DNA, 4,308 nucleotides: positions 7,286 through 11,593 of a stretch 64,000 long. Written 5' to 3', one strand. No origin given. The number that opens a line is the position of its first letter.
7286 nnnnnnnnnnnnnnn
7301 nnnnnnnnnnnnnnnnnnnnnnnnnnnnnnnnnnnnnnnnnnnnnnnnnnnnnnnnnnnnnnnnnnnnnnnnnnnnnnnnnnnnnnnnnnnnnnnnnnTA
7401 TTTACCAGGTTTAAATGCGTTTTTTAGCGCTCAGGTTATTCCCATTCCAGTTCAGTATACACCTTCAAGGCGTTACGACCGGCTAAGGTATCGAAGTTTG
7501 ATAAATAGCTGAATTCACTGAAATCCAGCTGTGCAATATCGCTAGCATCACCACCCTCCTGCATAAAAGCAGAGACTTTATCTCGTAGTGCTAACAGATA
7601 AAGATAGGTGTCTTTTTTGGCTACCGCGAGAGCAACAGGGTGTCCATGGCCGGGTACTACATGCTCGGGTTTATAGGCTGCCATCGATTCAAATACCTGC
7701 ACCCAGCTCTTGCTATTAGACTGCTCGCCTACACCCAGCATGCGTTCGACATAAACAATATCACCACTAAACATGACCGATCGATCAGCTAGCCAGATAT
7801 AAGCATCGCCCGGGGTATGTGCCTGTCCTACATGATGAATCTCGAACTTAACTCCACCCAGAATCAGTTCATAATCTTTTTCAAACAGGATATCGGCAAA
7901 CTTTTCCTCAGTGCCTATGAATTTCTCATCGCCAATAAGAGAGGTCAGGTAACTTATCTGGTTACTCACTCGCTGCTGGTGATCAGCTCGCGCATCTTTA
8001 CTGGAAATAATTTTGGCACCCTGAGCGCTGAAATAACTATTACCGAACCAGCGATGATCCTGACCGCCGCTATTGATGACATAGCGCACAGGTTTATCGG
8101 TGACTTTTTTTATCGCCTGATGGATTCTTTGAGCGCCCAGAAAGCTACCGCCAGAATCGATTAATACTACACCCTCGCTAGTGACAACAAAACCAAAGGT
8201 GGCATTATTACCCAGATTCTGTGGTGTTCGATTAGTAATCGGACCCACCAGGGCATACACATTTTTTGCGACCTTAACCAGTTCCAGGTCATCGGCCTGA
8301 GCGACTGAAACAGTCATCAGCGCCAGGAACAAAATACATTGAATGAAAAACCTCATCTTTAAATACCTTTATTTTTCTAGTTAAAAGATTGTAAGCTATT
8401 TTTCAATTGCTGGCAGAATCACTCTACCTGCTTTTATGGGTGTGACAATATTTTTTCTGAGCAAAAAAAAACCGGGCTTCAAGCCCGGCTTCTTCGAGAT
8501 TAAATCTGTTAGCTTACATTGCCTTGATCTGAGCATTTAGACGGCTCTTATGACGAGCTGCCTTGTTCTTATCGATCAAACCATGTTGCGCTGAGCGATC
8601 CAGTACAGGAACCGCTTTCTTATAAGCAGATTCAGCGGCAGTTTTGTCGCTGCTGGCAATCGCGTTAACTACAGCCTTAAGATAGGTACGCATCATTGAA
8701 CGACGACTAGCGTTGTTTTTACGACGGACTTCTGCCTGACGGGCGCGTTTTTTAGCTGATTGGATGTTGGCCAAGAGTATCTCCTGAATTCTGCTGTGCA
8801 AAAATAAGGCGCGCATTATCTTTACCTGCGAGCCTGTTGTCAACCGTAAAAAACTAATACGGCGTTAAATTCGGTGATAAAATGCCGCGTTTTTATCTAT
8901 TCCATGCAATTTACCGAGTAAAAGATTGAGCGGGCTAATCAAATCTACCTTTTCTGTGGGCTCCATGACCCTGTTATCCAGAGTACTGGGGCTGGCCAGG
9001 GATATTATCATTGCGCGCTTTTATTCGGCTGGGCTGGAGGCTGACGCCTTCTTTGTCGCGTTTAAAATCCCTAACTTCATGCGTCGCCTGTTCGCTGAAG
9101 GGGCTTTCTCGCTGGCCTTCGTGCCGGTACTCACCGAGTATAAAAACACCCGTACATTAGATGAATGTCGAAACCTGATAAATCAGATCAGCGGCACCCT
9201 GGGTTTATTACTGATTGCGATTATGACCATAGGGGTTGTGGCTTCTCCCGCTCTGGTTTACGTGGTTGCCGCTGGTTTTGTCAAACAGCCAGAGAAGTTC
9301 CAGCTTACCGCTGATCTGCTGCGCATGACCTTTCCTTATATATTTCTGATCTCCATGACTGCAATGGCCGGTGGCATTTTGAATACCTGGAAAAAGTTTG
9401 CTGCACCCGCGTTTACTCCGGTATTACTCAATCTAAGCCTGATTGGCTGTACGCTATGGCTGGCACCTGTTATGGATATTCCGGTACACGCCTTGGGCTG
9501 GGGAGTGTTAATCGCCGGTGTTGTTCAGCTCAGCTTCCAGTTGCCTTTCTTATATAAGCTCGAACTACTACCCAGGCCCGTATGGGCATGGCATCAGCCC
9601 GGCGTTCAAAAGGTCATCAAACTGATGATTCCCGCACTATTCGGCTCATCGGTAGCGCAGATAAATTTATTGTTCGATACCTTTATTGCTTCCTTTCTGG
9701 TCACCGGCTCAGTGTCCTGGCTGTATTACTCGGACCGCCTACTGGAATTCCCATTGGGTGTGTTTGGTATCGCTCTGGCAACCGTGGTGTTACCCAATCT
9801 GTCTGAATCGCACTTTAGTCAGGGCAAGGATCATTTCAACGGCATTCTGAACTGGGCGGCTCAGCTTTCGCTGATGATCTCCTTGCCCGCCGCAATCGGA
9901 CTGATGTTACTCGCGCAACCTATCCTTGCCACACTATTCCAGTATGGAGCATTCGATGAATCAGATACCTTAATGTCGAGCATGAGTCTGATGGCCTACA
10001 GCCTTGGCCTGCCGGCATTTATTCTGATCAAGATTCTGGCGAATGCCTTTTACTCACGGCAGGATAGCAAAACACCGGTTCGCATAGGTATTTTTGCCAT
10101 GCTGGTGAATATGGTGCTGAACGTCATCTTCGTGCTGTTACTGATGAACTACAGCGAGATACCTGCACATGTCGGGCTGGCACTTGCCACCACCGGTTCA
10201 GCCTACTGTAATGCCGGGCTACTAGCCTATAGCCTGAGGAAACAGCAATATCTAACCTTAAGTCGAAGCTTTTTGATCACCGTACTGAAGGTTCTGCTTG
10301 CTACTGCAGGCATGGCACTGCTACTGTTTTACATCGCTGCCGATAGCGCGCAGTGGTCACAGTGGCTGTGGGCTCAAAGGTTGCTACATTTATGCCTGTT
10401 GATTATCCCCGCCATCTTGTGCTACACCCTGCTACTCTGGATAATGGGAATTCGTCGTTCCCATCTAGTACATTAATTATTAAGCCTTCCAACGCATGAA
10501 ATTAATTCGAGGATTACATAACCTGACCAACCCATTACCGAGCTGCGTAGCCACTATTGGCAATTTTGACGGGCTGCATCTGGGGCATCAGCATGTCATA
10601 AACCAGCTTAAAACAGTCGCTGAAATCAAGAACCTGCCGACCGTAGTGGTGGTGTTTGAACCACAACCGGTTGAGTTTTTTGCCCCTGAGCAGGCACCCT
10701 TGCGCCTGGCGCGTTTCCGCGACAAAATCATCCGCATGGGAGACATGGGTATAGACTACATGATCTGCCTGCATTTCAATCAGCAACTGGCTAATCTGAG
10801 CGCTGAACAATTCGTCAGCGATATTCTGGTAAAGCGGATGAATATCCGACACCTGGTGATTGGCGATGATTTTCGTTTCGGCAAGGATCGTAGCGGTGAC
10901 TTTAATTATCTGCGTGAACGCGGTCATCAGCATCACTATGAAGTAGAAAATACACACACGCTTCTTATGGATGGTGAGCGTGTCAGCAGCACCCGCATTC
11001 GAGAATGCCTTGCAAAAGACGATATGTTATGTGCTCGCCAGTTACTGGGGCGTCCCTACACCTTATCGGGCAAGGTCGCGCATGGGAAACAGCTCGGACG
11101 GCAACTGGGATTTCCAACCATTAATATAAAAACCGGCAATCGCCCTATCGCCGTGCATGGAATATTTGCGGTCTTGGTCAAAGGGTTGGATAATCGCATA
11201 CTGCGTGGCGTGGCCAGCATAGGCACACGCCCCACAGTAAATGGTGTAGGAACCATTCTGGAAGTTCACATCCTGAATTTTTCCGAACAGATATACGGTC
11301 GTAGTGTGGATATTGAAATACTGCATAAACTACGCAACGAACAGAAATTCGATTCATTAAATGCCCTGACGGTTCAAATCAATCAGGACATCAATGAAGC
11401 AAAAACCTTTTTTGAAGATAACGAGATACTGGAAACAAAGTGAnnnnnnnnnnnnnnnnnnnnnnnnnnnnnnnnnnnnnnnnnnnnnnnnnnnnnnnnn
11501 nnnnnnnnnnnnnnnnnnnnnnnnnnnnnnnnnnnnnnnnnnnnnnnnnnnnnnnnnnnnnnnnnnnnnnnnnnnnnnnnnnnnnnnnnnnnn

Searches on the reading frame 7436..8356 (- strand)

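Call 74: search_protein_families(library=pfam, proteins=[window:7436-8356:-], max_evalue=0.0001)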
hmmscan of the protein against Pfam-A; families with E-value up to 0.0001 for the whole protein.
window:7436-8356:- (306 aa): 1 family
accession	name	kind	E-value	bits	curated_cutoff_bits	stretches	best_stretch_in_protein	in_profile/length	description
PF00753.33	Lactamase_B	-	5.2e-16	59.6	22.7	1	55-237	9-196/196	Metallo-beta-lactamase superfamily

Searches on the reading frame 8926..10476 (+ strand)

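Call 18: search_protein_families(library=pfam, proteins=[window:8926-10476:+], max_evalue=0.001)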
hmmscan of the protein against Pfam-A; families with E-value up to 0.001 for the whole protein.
window:8926-10476:+ (516 aa): 2 families
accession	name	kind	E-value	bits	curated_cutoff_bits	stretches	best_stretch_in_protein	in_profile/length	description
PF03023.19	MurJ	-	1.2e-135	453.1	27.4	1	30-478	2-441/451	Lipid II flippase MurJ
PF01554.23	MatE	-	0.00025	21.2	24.9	1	308-401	72-161/161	MatE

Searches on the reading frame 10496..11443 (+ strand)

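Call 18: search_protein_families(library=pfam, proteins=[window:10496-11443:+], max_evalue=0.001)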
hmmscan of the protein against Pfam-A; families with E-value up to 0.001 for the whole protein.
window:10496-11443:+ (315 aa): 3 families
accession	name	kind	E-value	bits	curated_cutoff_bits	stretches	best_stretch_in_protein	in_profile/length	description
PF06574.18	FAD_syn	-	5.4e-54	182.7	27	1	15-167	6-158/158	FAD synthetase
PF01687.23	Flavokinase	-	4e-40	137.3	19.6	1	184-306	1-124/124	Riboflavin kinase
PF01467.32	CTP_transf_like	-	9e-05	23.1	21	1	20-170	2-132/133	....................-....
